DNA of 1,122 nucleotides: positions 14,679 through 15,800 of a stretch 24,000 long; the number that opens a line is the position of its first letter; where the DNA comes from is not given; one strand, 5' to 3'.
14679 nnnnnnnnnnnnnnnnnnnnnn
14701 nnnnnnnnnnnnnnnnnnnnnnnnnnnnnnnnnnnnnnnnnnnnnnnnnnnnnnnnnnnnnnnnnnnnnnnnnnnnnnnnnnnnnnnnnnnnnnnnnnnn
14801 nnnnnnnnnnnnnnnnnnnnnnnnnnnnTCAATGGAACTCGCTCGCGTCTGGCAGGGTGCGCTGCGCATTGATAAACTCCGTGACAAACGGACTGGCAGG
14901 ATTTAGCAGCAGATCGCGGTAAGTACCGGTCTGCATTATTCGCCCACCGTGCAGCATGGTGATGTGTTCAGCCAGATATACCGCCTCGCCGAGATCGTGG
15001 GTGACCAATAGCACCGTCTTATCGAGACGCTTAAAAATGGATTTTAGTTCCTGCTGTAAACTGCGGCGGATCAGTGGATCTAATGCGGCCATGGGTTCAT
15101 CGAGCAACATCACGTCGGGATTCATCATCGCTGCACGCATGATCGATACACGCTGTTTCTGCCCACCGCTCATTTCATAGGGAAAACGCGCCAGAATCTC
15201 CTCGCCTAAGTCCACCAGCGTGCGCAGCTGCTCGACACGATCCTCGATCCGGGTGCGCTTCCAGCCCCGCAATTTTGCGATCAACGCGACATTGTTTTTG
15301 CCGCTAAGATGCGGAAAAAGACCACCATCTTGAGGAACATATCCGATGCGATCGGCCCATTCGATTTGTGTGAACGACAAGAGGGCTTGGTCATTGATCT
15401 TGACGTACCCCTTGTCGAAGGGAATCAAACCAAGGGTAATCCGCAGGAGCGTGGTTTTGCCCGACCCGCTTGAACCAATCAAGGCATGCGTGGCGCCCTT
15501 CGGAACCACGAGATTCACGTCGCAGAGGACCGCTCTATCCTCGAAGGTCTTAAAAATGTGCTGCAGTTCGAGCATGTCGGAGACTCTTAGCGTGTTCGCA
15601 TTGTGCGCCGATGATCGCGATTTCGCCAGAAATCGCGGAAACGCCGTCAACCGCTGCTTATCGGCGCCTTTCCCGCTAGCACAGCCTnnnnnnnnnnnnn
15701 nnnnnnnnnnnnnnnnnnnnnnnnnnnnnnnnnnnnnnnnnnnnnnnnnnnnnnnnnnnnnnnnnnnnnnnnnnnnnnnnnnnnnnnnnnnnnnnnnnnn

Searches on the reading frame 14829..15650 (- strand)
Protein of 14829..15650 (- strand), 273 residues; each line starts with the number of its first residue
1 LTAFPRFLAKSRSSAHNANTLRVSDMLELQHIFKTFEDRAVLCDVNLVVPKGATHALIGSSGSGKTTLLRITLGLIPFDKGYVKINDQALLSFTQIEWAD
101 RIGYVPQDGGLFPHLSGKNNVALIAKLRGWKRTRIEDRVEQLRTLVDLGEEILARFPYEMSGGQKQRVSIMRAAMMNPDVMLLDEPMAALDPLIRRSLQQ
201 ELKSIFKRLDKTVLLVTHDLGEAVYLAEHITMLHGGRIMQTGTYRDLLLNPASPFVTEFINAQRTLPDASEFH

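Call 30: list_cluster_members(proteins=[window:14829-15650:-, window:8739-10097:+, window:1096-2841:+, window:17865-18146:+, window:18143-18580:+, window:5379-6431:-])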
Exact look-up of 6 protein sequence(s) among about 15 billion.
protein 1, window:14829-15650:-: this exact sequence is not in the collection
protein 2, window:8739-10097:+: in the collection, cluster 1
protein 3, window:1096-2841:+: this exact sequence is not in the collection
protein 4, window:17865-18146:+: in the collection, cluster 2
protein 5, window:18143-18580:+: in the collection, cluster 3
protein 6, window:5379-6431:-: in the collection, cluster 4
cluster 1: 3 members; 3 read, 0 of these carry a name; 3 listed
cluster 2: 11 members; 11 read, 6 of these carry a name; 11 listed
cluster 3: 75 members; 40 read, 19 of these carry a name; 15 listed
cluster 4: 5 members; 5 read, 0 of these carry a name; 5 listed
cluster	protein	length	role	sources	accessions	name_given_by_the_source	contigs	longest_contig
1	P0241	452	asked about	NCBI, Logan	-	-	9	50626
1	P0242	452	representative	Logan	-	-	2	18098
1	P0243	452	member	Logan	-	-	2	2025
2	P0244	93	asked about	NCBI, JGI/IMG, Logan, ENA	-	prevent-host-death family protein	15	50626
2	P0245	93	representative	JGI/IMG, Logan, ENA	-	prevent-host-death family protein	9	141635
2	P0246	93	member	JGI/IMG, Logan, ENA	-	prevent-host-death family protein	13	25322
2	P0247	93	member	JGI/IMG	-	prevent-host-death family protein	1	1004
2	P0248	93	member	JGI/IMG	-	prevent-host-death family protein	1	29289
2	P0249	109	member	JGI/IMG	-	prevent-host-death family protein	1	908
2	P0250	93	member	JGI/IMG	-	-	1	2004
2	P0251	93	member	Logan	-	-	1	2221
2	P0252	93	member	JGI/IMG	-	-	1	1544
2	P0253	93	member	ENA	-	-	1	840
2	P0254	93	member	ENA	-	-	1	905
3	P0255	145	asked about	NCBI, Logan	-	-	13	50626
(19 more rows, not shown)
